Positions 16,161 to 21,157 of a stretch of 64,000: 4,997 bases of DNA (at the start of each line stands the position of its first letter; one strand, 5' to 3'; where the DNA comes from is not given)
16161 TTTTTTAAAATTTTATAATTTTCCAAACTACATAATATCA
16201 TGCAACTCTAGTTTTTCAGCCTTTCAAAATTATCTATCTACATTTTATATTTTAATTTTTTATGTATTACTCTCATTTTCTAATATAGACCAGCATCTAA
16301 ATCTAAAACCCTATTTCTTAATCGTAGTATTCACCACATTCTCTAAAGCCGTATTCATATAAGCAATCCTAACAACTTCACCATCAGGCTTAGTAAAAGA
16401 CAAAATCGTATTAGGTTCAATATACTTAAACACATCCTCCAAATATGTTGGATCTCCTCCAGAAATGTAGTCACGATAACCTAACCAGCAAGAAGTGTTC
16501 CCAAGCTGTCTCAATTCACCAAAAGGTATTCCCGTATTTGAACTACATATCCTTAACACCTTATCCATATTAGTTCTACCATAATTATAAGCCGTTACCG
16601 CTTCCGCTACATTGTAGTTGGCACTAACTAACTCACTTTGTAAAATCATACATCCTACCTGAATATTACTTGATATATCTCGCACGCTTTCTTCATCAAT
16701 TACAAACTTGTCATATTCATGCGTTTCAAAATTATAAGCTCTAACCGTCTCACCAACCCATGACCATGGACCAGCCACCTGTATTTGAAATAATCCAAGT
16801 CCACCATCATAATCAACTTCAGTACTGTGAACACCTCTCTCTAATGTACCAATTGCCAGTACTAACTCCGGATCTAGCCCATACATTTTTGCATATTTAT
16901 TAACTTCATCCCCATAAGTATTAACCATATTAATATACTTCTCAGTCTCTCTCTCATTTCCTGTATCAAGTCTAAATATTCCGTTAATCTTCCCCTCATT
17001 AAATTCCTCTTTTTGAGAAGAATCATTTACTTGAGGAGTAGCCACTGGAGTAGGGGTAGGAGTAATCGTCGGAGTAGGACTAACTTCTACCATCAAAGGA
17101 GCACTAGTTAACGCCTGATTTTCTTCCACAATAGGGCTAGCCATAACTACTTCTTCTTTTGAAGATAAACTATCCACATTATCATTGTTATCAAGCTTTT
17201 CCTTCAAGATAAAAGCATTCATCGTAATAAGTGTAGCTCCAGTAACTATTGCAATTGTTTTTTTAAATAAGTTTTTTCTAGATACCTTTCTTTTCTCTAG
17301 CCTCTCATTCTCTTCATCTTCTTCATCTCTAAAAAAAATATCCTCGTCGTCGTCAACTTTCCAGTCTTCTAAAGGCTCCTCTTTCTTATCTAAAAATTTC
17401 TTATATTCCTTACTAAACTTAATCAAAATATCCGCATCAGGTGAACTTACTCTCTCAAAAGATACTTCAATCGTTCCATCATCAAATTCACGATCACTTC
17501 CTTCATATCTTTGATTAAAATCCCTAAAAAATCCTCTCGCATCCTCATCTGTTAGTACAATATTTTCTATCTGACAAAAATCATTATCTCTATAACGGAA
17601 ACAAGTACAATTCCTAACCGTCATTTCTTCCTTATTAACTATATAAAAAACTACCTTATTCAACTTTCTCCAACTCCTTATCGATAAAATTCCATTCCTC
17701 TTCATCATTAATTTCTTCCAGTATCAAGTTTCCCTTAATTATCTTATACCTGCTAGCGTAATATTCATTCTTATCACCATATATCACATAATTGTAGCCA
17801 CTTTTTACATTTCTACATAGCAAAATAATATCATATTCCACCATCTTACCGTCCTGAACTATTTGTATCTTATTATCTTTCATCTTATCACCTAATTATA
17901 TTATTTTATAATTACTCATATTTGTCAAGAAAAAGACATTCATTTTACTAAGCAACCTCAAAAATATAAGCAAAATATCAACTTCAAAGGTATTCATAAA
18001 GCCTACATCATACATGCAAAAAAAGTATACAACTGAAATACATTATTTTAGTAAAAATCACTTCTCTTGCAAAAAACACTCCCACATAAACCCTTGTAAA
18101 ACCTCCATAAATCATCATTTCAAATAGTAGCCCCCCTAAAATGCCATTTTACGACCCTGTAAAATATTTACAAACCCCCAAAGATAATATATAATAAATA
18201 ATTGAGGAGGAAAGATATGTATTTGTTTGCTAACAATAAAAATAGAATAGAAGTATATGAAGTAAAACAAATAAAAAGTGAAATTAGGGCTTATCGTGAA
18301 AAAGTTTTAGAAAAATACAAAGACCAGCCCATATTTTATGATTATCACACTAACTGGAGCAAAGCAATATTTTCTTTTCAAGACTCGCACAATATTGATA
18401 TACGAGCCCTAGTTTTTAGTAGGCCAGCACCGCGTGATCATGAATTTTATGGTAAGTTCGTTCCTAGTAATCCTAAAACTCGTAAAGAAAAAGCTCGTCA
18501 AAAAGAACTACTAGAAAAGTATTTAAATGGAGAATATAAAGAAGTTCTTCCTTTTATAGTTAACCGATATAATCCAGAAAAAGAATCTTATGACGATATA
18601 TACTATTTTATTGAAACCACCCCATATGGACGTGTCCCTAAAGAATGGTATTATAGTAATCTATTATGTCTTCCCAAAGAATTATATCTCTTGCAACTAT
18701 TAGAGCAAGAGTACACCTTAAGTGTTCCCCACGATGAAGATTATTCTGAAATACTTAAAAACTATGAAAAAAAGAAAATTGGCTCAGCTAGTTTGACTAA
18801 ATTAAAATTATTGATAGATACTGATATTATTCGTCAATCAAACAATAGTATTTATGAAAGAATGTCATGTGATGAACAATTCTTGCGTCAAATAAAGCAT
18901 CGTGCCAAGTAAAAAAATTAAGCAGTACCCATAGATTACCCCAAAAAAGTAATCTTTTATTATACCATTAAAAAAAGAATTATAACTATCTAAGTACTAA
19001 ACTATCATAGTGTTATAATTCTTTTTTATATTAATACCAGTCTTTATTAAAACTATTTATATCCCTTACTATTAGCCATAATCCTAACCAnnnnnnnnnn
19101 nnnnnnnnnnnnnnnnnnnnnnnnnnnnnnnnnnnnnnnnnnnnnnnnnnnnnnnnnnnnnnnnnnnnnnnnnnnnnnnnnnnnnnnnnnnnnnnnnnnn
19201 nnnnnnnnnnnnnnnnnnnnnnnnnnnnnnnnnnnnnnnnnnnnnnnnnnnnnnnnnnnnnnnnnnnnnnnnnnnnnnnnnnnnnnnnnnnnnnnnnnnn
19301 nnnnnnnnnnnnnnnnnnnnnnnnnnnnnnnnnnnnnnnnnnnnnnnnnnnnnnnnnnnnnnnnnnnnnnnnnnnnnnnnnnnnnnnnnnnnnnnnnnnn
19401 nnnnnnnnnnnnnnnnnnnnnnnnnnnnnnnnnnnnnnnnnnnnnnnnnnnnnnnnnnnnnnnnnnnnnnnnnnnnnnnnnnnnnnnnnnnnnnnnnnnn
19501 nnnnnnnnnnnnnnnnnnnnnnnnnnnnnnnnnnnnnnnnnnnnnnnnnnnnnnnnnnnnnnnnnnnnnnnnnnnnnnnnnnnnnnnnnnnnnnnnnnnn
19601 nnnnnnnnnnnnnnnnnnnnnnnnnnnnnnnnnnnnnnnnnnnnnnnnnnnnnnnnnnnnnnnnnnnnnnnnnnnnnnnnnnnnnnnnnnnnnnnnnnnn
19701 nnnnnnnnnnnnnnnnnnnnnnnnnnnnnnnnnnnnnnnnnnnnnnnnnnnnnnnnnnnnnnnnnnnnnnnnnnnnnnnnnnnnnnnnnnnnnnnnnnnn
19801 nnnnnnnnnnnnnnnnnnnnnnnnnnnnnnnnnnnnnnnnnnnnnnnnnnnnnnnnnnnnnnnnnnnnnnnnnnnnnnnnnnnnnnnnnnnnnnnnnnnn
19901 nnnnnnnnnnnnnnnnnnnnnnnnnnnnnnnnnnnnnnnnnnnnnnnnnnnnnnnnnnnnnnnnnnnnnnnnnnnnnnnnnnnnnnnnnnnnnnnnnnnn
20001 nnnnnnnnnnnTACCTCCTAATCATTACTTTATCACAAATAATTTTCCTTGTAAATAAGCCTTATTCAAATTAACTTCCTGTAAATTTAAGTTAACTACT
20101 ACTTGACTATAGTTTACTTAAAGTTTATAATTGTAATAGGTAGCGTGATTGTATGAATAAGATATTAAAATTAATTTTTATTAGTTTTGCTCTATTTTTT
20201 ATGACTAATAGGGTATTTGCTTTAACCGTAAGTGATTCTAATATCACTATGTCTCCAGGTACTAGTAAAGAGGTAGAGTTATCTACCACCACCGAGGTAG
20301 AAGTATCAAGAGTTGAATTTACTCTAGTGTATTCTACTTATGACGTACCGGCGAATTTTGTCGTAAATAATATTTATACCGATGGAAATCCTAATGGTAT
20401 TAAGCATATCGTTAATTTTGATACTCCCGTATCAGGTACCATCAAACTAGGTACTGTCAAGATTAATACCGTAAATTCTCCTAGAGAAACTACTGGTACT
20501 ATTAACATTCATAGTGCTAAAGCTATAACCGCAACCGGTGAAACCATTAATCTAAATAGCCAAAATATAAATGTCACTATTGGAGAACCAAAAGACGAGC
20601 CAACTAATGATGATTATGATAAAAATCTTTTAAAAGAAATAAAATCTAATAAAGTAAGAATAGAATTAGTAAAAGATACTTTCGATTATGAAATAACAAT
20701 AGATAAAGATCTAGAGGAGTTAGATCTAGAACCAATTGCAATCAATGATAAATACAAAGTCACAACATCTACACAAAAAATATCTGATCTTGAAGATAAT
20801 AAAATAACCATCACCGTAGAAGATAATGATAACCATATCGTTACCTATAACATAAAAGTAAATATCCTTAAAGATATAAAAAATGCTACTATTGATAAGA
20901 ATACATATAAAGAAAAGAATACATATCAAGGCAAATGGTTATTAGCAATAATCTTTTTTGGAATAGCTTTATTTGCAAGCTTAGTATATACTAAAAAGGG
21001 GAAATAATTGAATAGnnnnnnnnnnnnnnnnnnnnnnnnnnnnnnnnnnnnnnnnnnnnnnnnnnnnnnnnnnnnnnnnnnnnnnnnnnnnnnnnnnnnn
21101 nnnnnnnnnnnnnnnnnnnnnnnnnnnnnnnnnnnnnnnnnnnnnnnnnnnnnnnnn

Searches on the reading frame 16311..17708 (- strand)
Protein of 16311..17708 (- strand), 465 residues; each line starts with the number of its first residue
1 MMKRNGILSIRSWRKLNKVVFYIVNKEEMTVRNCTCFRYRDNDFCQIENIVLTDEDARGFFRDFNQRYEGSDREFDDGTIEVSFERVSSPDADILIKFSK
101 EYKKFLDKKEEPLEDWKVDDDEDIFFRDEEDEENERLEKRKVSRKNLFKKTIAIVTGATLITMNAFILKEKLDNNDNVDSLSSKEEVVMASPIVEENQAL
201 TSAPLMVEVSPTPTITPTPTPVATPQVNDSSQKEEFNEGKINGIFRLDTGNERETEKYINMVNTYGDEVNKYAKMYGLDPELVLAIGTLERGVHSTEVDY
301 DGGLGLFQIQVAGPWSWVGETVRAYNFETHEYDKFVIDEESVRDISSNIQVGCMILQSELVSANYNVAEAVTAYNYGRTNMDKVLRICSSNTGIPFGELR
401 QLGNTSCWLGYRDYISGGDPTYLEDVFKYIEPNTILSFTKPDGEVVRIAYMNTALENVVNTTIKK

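Call 4: search_protein_families(library=pfam, proteins=[window:16311-17708:-])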
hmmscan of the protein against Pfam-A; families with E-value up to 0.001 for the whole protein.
window:16311-17708:- (465 aa): 1 family
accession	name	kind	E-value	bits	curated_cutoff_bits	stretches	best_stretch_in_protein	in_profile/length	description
PF01464.25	SLT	-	2.2e-08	34.1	21.3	1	269-386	3-106/117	Transglycosylase SLT domain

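Call 6: search_protein_families(library=ncbifam, proteins=[window:16311-17708:-], max_evalue=0.01)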
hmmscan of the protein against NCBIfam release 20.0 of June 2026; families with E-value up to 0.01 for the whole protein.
window:16311-17708:- (465 aa): 0 families

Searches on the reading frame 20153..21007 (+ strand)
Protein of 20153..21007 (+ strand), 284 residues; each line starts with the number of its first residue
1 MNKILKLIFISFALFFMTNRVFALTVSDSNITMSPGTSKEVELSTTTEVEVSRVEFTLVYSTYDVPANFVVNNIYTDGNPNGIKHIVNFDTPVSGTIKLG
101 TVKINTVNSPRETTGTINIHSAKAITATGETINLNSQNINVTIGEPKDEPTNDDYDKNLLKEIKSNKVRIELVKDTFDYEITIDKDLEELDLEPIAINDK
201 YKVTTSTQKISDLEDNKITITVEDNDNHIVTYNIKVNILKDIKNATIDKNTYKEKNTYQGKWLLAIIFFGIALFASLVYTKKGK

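Call 4: search_protein_families(library=pfam, proteins=[window:20153-21007:+])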
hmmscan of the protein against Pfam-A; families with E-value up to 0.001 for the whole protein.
window:20153-21007:+ (284 aa): 1 family
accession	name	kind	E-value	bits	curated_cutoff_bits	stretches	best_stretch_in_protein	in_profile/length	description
PF12733.13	Cadherin-like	-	0.00039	21.2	24.2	1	174-237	13-87/89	Cadherin-like beta sandwich domain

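Call 6: search_protein_families(library=ncbifam, proteins=[window:20153-21007:+], max_evalue=0.01)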
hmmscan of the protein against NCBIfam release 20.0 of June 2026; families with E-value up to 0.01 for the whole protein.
window:20153-21007:+ (284 aa): 0 families
